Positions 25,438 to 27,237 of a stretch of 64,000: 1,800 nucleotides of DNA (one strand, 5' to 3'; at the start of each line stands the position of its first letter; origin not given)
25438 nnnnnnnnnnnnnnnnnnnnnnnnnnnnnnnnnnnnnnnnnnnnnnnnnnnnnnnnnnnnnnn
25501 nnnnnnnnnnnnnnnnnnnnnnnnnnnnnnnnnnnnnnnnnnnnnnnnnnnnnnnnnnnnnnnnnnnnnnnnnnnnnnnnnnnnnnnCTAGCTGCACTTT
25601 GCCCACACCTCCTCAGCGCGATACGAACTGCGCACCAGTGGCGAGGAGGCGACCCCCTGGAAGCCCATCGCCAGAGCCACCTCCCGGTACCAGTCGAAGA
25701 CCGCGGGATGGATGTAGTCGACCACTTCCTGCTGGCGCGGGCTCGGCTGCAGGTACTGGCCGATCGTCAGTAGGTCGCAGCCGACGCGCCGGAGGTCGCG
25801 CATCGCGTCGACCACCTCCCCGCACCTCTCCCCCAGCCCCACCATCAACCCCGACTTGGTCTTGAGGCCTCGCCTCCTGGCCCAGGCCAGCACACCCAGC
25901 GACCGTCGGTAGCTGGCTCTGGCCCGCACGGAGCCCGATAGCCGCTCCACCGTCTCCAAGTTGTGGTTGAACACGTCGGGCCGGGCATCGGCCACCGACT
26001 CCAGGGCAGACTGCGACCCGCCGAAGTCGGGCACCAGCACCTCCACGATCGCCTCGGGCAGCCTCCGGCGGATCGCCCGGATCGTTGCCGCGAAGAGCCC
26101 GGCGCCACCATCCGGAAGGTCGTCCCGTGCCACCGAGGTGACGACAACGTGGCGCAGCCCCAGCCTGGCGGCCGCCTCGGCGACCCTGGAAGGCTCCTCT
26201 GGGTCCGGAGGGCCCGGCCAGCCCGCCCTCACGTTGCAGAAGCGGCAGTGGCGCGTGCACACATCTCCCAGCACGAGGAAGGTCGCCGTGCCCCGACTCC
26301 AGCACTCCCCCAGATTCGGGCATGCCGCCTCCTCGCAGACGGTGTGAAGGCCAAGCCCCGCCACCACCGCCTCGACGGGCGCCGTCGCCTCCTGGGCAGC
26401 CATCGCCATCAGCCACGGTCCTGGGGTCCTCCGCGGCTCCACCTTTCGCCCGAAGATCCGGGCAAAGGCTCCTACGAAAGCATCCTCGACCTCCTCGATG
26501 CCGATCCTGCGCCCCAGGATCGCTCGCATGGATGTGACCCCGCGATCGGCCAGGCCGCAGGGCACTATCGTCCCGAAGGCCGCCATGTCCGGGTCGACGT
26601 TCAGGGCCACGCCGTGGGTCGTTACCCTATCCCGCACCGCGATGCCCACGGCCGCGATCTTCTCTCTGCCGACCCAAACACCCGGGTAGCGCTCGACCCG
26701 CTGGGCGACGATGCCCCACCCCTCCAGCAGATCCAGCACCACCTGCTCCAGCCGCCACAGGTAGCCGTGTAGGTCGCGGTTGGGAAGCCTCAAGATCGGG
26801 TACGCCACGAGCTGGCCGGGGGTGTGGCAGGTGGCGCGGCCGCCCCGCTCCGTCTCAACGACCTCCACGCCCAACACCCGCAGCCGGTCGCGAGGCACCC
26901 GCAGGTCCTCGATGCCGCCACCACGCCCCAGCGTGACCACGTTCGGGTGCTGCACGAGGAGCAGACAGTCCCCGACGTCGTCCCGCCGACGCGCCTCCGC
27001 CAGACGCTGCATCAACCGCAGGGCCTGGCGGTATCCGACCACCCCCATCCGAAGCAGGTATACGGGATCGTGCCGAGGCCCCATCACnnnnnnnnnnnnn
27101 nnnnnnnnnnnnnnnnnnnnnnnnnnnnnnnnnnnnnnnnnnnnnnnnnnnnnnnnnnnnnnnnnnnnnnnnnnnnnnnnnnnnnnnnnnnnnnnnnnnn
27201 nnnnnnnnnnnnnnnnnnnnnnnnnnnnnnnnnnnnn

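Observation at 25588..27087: In-frame LipB-LipA fusion (octanoyltransferase fused to radical-SAM lipoyl synthase) inside a 2-oxoacid dehydrogenase operon that also carries lplA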

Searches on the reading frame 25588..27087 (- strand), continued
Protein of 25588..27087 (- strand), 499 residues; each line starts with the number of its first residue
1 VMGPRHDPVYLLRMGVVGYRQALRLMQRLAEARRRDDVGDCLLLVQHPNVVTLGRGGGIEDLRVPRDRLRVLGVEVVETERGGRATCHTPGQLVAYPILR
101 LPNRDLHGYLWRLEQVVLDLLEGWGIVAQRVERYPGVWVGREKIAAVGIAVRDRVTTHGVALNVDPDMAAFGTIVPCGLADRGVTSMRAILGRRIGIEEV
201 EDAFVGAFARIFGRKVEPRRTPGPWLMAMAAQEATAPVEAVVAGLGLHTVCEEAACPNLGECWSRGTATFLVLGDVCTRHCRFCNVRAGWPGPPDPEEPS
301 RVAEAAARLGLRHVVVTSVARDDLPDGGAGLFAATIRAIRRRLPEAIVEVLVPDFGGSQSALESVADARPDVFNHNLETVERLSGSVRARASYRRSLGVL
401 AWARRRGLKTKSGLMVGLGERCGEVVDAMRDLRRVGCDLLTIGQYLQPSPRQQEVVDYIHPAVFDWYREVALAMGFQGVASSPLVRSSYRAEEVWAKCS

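Call 56: search_protein_families(library=ncbifam, proteins=[P0122, P0151, P0205, P0219, P0121, P0258, P0185], max_evalue=1e-10)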
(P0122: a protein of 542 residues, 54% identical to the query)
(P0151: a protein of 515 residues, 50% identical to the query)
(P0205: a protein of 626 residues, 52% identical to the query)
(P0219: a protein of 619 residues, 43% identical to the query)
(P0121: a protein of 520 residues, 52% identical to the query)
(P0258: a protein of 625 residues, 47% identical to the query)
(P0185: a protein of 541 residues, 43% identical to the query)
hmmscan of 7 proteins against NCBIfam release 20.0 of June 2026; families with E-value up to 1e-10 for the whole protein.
P0122 (542 aa): 9 families
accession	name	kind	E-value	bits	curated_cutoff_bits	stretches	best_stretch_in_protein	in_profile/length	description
NF004019.1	PRK05481.1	subfamily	1.9e-111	371.9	203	1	8-287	2-283/286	lipoyl synthase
NF009544.0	PRK12928.1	subfamily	7.8e-109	363.5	210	1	7-279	20-295/300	lipoyl synthase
TIGR00510.1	lipA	equivalog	4.6e-107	357.8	310.25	1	6-284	16-297/302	lipoyl synthase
NF053790.1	LplA_LipA_fuse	exception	5.5e-102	342.3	800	1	6-279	332-605/606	bifunctional lipoate--protein ligase/lipoyl synthase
NF010925.0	PRK14345.1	equivalog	2.3e-48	164.9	155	1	294-488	11-198/236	lipoyl(octanoyl) transferase LipB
NF010922.0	PRK14342.1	equivalog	8.1e-43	146.2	235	1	295-483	4-180/215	lipoyl(octanoyl) transferase LipB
NF010923.0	PRK14343.1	equivalog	4.4e-42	144.2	298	1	291-478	9-190/237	lipoyl(octanoyl) transferase LipB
NF010921.0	PRK14341.1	equivalog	8.1e-41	139.9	230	1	303-483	23-200/230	lipoyl(octanoyl) transferase LipB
TIGR00214.1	lipB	equivalog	8.6e-41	139.6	83.55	1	322-483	7-161/187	lipoyl(octanoyl) transferase LipB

P0151 (515 aa): 9 families
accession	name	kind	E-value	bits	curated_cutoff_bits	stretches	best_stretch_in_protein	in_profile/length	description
NF004019.1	PRK05481.1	subfamily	1.8e-109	365.4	203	1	15-293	1-277/286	lipoyl synthase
NF009544.0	PRK12928.1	subfamily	2.5e-109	365.1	210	1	10-292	15-296/300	lipoyl synthase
NF053790.1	LplA_LipA_fuse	exception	1.3e-99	334.4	800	1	10-291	328-605/606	bifunctional lipoate--protein ligase/lipoyl synthase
TIGR00510.1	lipA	equivalog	4.3e-98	328.3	310.25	1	11-291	13-292/302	lipoyl synthase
NF010925.0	PRK14345.1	equivalog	1.7e-53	181.7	155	1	296-508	11-218/236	lipoyl(octanoyl) transferase LipB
NF010921.0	PRK14341.1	equivalog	3.9e-43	147.5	230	1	305-511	23-227/230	lipoyl(octanoyl) transferase LipB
TIGR00214.1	lipB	equivalog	1.9e-39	135.2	83.55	1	325-508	8-187/187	lipoyl(octanoyl) transferase LipB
NF010923.0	PRK14343.1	equivalog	2.7e-39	135.1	298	1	293-511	9-222/237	lipoyl(octanoyl) transferase LipB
NF010922.0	PRK14342.1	equivalog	2.2e-38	131.7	235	1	299-510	6-206/215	lipoyl(octanoyl) transferase LipB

P0205 (626 aa): 8 families
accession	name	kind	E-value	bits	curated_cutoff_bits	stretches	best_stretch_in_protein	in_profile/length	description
NF053790.1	LplA_LipA_fuse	exception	3e-217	723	800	1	6-621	10-604/606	bifunctional lipoate--protein ligase/lipoyl synthase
NF004019.1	PRK05481.1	subfamily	7.5e-124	412.6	203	1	348-623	1-276/286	lipoyl synthase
NF009544.0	PRK12928.1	subfamily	1.4e-123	411.9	210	1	344-622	16-295/300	lipoyl synthase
TIGR00510.1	lipA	equivalog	4.2e-113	377.6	310.25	1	344-623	13-293/302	lipoyl synthase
TIGR00545.2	lipoyltrans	equivalog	2.8e-111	371.6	280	1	1-311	1-314/328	lipoate--protein ligase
NF053750.1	LplA_large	exception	5.5e-32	111.1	480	1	31-237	34-246/248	lipoate-protein ligase large subunit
NF053751.1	LplAB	exception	4e-25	88.6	550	1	28-238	131-346/348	lipoate-protein ligase LplAB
TIGR00433.2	bioB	equivalog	7.4e-11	41.8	225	0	402-574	49-221/307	biotin synthase BioB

P0219 (619 aa): 7 families
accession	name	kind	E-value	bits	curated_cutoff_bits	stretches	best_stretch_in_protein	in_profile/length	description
NF053790.1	LplA_LipA_fuse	exception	6.5e-195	649.2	800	1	13-614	11-604/606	bifunctional lipoate--protein ligase/lipoyl synthase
NF004019.1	PRK05481.1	subfamily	1e-119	399.1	203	1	341-617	1-277/286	lipoyl synthase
NF009544.0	PRK12928.1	subfamily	6e-118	393.4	210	1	337-615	16-295/300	lipoyl synthase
TIGR00510.1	lipA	equivalog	1.6e-106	356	310.25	1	338-617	14-294/302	lipoyl synthase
TIGR00545.2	lipoyltrans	equivalog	2.7e-92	309.2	280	1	8-332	2-328/328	lipoate--protein ligase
NF053750.1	LplA_large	exception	4.9e-31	108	480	1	38-237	35-241/248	lipoate-protein ligase large subunit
NF053751.1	LplAB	exception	4.2e-25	88.5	550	1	31-237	128-340/348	lipoate-protein ligase LplAB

P0121 (520 aa): 10 families
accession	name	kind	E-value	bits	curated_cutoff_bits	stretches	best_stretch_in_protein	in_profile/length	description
NF004019.1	PRK05481.1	subfamily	5.2e-120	400.1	203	1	233-513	1-283/286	lipoyl synthase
NF009544.0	PRK12928.1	subfamily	1.5e-116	388.9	210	1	232-507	19-297/300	lipoyl synthase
NF053790.1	LplA_LipA_fuse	exception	8.4e-113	378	800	1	226-505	326-605/606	bifunctional lipoate--protein ligase/lipoyl synthase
TIGR00510.1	lipA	equivalog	9.7e-109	363.3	310.25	1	232-511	16-298/302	lipoyl synthase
NF010921.0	PRK14341.1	equivalog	8.8e-57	192.1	230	1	14-220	18-225/230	lipoyl(octanoyl) transferase LipB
NF010925.0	PRK14345.1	equivalog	5.1e-51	173.6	155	1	10-214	11-213/236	lipoyl(octanoyl) transferase LipB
TIGR00214.1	lipB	equivalog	2.8e-50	170.5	83.55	1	41-219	10-187/187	lipoyl(octanoyl) transferase LipB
NF010922.0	PRK14342.1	equivalog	2e-47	161.2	235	1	14-219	7-204/215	lipoyl(octanoyl) transferase LipB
NF010923.0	PRK14343.1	equivalog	9.8e-42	143.1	298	1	12-219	14-219/237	lipoyl(octanoyl) transferase LipB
TIGR00433.2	bioB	equivalog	7.9e-11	41.7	225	0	287-443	49-207/307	biotin synthase BioB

P0258 (625 aa): 11 families
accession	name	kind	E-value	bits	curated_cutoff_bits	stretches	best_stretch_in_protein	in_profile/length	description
NF053790.1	LplA_LipA_fuse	exception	6.5e-118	394.9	800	1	4-278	331-605/606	bifunctional lipoate--protein ligase/lipoyl synthase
NF004019.1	PRK05481.1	subfamily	2.2e-109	365.1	203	1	6-282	1-279/286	lipoyl synthase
NF000755.0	PRK00046.1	equivalog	1.4e-104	349.5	277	1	292-624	5-335/343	UDP-N-acetylmuramate dehydrogenase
NF009544.0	PRK12928.1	subfamily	1e-103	346.7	210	1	3-280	17-297/300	lipoyl synthase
TIGR00510.1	lipA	equivalog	4.9e-96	321.6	310.25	1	4-279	15-293/302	lipoyl synthase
TIGR00179.1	murB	equivalog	7.9e-66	222.3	144.5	1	297-625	1-290/290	UDP-N-acetylmuramate dehydrogenase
NF010478.0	PRK13903.1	equivalog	1.1e-61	208.8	231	1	299-625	23-359/362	UDP-N-acetylmuramate dehydrogenase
NF010480.0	PRK13905.1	equivalog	6.9e-49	166.3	259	1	294-625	19-299/303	UDP-N-acetylmuramate dehydrogenase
NF010479.0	PRK13904.1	equivalog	5e-26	91.7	273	2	553-624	187-258/258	UDP-N-acetylmuramate dehydrogenase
NF011245.0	PRK14651.1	equivalog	3e-23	82.4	224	1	329-479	36-175/273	UDP-N-acetylmuramate dehydrogenase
NF011242.0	PRK14648.1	equivalog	5e-17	62.1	426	0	331-427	54-152/354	UDP-N-acetylmuramate dehydrogenase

P0185 (541 aa): 6 families
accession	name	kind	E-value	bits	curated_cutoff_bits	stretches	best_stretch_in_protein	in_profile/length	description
NF004019.1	PRK05481.1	subfamily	4.1e-122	407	203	1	256-533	1-280/286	lipoyl synthase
NF009544.0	PRK12928.1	subfamily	3.6e-119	397.4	210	1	253-529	17-296/300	lipoyl synthase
NF053790.1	LplA_LipA_fuse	exception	1e-113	381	800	1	254-528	331-605/606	bifunctional lipoate--protein ligase/lipoyl synthase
TIGR00510.1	lipA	equivalog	4.9e-106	354.4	310.25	1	255-531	16-295/302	lipoyl synthase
TIGR00214.1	lipB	equivalog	1.1e-13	51.1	83.55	1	68-199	14-142/187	lipoyl(octanoyl) transferase LipB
TIGR00433.2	bioB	equivalog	9.3e-12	44.8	225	1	310-478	49-219/307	biotin synthase BioB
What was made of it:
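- Closest known: NCBIfam NF053790, bifunctional lipoate-protein ligase/lipoyl synthase. Same: Examples P0205 and P0219 match that model end to end (call 56).
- Closest known: Reverse-order LipA-LipB fusions in metagenomic proteins. Same: Both domains are complete and above the curated cut-offs (call 56).
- Odd chimeras do occur among metagenomic protein predictions, for example the LipA-MurB protein P0258 (call 56).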

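Call 58: find_encoding_contigs(protein=P0123, flank=8000, max_places=1)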
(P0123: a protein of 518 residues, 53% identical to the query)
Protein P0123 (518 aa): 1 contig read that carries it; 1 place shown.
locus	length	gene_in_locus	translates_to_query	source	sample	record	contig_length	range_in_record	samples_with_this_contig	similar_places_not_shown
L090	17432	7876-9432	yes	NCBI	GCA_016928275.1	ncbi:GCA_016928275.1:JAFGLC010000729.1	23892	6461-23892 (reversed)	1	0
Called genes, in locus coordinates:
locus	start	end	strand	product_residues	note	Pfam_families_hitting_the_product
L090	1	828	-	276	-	PF12705:PDDEXK_1, PF00270:DEAD (faint)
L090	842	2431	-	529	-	-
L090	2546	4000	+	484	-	PF00884:Sulfatase, PF01663:Phosphodiest (weak), PF16347:SGSH_C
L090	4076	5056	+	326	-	PF01497:Peripla_BP_2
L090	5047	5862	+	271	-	PF00005:ABC_tran, PF13304:AAA_21 (weak)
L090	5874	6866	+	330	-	PF01032:FecCD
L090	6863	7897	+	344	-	PF21238:Pus10_C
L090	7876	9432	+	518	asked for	PF21948:LplA-B_cat, PF16881:LIAS_N (weak), PF04055:Radical_SAM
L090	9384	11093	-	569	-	PF00015:MCPsignal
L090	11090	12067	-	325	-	PF01058:Oxidored_q6, PF14720:NiFe_hyd_SSU_C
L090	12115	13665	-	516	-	PF00374:NiFeSe_Hases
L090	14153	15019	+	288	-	PF15887:Peptidase_Mx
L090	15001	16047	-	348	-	PF07478:Dala_Dala_lig_C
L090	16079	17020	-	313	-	PF07719:TPR_2 (faint), PF13181:TPR_8 (faint), PF13424:TPR_12 (faint), PF13432:TPR_16 (faint), PF14559:TPR_19 (faint), PF17874:TPR_MalT (weak)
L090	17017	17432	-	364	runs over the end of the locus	PF02470:MlaD (weak), PF28544:Helical_needle (faint)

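Call 59: find_encoding_contigs(protein=P0122, flank=8000, max_places=1)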
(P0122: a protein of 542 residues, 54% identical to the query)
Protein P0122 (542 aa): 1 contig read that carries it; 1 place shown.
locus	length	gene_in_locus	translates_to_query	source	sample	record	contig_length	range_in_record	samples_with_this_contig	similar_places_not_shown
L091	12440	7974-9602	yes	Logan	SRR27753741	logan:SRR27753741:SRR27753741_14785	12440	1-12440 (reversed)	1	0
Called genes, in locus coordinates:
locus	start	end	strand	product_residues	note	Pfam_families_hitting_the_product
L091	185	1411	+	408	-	PF01546:Peptidase_M20, PF07687:M20_dimer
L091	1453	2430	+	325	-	PF02729:OTCace_N, PF00185:OTCace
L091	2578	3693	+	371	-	PF01180:DHO_dh, PF13484:Fer4_16 (faint), PF00037:Fer4 (weak), PF12797:Fer4_2 (faint), PF12837:Fer4_6 (weak), PF12838:Fer4_7, PF13187:Fer4_9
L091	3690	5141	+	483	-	PF01979:Amidohydro_1, PF12890:DHOase (weak), PF07969:Amidohydro_3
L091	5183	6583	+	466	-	PF00364:Biotin_lipoyl, PF25919:BSH_CusB (weak), PF02817:E3_binding, PF00198:2-oxoacid_dh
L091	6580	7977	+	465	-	PF01134:GIDA (faint), PF07992:Pyr_redox_2, PF12831:FAD_oxidored (weak), PF13738:Pyr_redox_3 (faint), PF00070:Pyr_redox, PF02852:Pyr_redox_dim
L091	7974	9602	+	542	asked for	PF16881:LIAS_N (weak), PF04055:Radical_SAM, PF21948:LplA-B_cat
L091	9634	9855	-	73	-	-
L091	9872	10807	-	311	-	PF01757:Acyl_transf_3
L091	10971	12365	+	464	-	PF00083:Sugar_tr, PF07690:MFS_1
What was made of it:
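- Closest known: Reverse-order LipA-LipB fusions in metagenomic proteins. Same: P0122 also sits directly after E2-E3 with an overlapping start (call 59).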

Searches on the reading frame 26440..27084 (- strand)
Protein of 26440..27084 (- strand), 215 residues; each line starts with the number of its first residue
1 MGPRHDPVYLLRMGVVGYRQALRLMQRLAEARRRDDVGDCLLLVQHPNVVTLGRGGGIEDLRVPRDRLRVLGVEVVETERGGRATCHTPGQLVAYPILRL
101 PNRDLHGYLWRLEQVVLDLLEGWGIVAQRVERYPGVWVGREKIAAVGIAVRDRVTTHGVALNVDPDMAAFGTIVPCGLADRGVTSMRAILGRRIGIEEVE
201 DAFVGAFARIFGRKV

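Call 53: search_solved_structures(query=window:26440-27084:-, max_evalue=1e-10, show_alignments=3)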
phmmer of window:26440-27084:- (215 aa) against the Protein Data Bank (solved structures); distinct sequences matched with E-value up to 1e-10: 3.
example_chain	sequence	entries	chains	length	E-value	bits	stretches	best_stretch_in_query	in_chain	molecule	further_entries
2qhs_A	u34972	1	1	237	1.1e-45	158.9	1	12-213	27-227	Lipoyltransferase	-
2qht_A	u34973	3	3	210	1.2e-45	158.8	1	13-213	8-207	Lipoyltransferase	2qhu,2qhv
1w66_A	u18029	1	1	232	1.6e-38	135.5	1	10-206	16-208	LIPOYLTRANSFERASE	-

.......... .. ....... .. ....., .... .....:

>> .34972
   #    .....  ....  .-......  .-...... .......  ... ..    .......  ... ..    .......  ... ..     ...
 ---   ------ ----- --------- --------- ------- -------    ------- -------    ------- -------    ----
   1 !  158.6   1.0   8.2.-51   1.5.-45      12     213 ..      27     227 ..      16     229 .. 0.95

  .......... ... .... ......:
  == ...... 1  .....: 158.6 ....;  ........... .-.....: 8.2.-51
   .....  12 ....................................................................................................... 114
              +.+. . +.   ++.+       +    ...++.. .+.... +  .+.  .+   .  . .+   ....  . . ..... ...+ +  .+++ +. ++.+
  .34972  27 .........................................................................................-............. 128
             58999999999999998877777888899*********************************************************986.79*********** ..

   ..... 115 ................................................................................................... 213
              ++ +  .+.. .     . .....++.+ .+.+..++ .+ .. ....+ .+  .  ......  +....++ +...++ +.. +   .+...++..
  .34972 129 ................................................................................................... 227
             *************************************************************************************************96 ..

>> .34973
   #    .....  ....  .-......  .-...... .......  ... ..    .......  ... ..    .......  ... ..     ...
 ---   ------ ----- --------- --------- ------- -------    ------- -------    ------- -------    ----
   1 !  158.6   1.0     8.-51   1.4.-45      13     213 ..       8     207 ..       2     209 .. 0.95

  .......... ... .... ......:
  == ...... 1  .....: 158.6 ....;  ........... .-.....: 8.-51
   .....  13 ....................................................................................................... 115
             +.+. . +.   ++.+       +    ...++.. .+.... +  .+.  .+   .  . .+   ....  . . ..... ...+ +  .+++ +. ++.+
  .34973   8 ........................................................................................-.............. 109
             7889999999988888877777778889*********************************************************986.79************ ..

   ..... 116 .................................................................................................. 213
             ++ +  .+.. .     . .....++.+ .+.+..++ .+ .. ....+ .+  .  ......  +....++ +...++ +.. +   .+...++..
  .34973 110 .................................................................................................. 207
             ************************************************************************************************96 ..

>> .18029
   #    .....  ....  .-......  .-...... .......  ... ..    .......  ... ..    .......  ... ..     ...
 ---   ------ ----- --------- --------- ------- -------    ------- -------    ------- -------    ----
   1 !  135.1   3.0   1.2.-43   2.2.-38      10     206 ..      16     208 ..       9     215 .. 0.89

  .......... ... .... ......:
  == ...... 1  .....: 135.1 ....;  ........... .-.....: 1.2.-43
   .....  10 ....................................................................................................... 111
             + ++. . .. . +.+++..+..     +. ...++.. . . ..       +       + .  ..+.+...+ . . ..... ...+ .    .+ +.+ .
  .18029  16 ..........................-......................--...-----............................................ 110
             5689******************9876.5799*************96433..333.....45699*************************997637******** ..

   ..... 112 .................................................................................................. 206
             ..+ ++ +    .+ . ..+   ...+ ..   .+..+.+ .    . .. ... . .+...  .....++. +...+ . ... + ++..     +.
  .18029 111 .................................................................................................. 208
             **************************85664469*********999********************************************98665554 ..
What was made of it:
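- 26443..27063 (-): LipB octanoyltransferase domain (residues about 8-214, ATG numbering). The Lys142 codon is at 26659-26661 and the Cys176 codon at 26557-26559. Call 53 (alignment to T. thermophilus 2QHS and M. tuberculosis 1W66; K142 and C176 align with the Lys/Cys of the M. tuberculosis enzyme).
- On LipB octanoyl-ACP:protein octanoyltransferase (EC 2.3.1.181): K142 and C176 align with the Lys and Cys of M. tuberculosis LipB in 1W66 (call 53).
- K142 and C176 align with the Lys/Cys pair of M. tuberculosis LipB (call 53).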
